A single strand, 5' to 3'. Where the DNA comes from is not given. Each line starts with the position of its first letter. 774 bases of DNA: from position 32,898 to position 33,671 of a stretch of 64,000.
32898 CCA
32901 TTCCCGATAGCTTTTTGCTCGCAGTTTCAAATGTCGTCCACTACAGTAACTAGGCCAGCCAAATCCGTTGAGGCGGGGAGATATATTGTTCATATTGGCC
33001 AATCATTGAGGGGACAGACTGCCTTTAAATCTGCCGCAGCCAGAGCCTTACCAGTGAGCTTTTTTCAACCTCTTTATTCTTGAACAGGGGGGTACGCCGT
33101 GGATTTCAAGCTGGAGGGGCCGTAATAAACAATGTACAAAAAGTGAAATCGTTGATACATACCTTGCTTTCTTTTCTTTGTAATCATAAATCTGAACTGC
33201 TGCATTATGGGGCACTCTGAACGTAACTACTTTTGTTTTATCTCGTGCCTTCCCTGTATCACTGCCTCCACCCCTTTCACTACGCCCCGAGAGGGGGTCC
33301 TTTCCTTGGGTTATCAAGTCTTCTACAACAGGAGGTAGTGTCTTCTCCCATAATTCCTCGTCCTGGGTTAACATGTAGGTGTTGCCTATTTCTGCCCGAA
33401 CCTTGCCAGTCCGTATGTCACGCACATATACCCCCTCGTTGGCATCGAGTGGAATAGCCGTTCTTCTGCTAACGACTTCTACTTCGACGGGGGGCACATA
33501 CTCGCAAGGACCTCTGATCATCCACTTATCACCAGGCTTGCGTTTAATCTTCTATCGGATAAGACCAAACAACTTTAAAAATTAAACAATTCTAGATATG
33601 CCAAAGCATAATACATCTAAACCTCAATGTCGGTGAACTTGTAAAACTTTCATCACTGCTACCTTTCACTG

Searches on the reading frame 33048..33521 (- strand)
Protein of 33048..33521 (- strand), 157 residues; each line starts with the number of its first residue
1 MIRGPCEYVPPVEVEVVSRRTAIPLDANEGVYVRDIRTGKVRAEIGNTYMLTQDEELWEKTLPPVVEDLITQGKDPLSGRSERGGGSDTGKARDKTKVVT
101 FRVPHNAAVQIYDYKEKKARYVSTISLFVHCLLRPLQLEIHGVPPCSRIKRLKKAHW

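Call 22: search_protein_families(library=pfam, proteins=[window:33048-33521:-], max_evalue=0.01)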
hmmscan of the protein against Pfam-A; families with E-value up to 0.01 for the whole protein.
window:33048-33521:- (157 aa): 2 families
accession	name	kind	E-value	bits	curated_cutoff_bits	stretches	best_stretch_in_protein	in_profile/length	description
PF17796.6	Vault_4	-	1.5e-16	60.8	22.9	1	22-80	1-61/63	Major Vault Protein repeat domain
PF17795.6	Vault_3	-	5.6e-11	42.8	28.8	1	98-122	1-25/62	Major Vault Protein Repeat domain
